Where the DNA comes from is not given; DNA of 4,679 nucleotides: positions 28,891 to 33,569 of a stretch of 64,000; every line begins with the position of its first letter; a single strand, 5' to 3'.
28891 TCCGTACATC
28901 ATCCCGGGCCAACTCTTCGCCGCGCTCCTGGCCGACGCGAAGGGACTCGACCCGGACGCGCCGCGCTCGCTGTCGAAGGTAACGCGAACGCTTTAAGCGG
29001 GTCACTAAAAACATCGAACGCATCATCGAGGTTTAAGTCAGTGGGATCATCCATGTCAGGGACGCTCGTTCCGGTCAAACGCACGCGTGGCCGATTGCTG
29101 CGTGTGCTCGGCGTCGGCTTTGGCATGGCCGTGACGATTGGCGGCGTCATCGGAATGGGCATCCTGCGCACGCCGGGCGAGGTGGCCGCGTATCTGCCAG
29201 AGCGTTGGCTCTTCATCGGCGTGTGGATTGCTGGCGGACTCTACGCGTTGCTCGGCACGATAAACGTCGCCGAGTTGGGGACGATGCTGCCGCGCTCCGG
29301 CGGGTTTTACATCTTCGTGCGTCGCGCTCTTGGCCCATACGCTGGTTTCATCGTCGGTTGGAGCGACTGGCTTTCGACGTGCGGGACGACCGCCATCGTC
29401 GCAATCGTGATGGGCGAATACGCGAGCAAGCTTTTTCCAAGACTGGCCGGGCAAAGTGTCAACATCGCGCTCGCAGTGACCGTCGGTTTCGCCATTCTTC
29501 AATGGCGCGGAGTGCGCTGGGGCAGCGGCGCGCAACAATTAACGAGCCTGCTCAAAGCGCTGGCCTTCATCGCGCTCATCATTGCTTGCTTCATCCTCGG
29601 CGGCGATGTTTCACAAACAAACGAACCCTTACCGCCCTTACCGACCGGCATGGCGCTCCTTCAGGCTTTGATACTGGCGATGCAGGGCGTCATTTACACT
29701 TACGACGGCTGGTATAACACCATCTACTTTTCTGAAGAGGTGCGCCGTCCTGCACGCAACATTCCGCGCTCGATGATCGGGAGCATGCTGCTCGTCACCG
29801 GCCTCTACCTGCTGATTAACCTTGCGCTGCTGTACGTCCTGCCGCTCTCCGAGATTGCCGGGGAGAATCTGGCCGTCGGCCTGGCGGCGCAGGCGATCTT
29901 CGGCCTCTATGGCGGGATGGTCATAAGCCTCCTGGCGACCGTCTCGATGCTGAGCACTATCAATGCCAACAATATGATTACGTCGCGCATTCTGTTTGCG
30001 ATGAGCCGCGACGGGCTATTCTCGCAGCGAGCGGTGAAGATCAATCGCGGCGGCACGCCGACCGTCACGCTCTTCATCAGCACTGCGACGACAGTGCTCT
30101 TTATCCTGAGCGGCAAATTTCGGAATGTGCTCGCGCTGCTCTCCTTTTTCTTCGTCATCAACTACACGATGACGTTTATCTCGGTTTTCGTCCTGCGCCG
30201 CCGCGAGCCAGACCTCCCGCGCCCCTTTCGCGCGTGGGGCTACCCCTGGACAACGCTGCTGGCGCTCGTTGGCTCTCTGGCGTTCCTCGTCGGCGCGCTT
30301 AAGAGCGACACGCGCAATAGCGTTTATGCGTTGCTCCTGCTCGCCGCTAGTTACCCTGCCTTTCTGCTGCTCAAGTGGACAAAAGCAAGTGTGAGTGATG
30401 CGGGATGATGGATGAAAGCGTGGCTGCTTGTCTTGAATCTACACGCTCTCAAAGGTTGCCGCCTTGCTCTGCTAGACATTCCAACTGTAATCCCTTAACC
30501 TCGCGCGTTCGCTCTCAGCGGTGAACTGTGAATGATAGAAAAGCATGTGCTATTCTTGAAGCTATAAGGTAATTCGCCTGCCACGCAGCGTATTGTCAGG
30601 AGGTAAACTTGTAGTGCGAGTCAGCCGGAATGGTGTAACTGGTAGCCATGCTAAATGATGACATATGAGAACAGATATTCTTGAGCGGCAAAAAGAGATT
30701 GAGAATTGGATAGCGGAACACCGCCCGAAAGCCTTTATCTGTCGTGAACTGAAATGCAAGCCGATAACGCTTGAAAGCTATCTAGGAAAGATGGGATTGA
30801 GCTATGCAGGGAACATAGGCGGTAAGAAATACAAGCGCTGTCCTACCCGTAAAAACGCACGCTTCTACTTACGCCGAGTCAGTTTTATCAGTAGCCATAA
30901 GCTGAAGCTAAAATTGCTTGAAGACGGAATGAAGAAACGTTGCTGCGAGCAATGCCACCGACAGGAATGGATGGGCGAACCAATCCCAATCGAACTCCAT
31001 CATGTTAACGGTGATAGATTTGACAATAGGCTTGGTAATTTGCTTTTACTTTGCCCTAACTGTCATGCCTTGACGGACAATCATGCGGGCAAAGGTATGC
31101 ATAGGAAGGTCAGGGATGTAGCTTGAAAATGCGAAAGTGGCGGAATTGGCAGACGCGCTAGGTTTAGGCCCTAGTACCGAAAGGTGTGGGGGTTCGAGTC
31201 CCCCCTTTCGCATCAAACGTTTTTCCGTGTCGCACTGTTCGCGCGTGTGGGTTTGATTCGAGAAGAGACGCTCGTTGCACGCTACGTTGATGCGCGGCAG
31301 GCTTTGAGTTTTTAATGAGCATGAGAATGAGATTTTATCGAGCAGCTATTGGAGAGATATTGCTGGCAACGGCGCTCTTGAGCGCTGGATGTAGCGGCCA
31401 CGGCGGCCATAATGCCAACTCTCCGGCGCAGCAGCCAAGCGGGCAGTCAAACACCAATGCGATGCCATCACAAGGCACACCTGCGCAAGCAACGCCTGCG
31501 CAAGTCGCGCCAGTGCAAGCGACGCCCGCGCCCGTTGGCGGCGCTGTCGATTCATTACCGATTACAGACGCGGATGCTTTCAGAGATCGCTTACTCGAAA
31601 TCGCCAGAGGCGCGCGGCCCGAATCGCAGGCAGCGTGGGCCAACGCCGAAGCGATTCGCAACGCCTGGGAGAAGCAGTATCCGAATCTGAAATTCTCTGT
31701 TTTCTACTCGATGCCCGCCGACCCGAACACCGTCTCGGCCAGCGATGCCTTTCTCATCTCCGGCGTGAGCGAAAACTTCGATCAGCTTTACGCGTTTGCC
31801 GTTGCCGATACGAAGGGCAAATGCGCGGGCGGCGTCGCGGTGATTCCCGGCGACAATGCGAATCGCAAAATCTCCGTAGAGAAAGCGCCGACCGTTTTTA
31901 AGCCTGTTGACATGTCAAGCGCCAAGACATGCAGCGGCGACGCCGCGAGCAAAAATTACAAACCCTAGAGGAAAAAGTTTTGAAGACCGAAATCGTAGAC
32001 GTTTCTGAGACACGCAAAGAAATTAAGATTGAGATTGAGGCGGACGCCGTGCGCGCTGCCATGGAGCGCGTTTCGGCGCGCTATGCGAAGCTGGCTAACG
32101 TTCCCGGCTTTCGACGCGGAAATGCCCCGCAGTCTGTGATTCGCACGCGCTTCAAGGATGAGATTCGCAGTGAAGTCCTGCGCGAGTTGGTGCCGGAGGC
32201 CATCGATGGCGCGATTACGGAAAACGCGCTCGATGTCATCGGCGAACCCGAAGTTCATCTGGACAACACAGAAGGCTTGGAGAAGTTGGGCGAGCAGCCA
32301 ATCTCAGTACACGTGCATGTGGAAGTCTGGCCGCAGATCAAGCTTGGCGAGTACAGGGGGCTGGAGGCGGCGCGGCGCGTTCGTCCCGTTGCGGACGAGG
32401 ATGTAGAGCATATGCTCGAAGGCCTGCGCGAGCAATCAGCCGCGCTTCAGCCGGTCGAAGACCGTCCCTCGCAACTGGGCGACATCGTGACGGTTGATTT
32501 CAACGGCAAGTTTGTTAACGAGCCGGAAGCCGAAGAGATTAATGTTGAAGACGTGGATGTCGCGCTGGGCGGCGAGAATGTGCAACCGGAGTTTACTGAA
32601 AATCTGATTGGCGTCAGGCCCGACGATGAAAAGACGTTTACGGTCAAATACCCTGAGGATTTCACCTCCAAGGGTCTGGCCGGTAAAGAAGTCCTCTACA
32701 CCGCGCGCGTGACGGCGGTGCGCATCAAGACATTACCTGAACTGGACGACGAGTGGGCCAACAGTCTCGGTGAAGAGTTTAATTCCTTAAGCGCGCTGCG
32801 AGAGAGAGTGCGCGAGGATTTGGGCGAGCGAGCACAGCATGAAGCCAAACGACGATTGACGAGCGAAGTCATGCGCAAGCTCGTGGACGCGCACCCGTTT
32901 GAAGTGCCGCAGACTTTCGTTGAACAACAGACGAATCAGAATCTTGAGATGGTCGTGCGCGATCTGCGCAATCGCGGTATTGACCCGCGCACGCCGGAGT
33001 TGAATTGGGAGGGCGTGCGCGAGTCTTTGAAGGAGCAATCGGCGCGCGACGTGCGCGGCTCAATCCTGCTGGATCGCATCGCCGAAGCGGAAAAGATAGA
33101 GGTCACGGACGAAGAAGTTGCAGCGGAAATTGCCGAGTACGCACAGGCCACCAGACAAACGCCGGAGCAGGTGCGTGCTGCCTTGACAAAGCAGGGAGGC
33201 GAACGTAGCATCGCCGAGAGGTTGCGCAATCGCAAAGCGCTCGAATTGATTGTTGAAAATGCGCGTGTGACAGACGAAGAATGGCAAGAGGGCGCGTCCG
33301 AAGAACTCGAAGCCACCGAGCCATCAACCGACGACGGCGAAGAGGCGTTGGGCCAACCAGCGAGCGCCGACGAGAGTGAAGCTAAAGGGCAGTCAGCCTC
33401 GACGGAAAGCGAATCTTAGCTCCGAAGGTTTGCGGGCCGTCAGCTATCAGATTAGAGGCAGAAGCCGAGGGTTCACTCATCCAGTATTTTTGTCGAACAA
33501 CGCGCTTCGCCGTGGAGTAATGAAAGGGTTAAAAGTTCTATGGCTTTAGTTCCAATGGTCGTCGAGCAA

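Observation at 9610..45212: Family of long intergenic hairpins whose arms are tandem heptamers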

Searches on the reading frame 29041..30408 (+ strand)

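Call 76: search_protein_families(library=pfam, proteins=[window:29041-30408:+], max_evalue=0.00001)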
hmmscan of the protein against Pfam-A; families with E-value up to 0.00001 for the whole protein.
window:29041-30408:+ (455 aa): 2 families
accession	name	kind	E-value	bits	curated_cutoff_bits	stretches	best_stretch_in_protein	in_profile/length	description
PF13520.12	AA_permease_2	-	1.9e-56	192.3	27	1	30-417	8-402/427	Amino acid permease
PF00324.27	AA_permease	-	1.7e-39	136.2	24.6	1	31-417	5-418/470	Amino acid permease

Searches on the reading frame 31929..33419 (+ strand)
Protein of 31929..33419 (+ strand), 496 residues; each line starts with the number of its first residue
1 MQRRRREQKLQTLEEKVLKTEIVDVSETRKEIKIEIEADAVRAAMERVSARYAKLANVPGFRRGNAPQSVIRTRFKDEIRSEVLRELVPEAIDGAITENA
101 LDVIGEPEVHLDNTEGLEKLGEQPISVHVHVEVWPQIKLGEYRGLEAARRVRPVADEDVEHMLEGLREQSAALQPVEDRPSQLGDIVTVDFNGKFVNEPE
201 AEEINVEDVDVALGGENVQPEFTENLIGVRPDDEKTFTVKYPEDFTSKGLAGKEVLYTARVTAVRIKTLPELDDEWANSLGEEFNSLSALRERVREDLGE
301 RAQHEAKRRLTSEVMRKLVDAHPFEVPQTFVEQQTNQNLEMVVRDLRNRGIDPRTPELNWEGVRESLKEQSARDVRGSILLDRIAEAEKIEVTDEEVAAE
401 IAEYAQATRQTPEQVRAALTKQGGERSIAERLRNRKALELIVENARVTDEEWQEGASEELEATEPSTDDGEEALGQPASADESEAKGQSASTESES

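Call 17: search_protein_families(library=pfam, proteins=[window:31929-33419:+])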
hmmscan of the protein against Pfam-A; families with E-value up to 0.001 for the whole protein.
window:31929-33419:+ (496 aa): 3 families
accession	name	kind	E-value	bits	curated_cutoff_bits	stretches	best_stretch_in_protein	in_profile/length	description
PF05697.18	Trigger_N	-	4.4e-33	115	22.2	1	21-165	4-143/144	Bacterial trigger factor protein (TF)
PF05698.19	Trigger_C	-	1e-28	100.8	22.7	1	286-443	1-162/162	Bacterial trigger factor protein (TF) C-terminus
PF00254.34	FKBP_C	-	3.3e-07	31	21.1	1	179-254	3-80/94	FKBP-type peptidyl-prolyl cis-trans isomerase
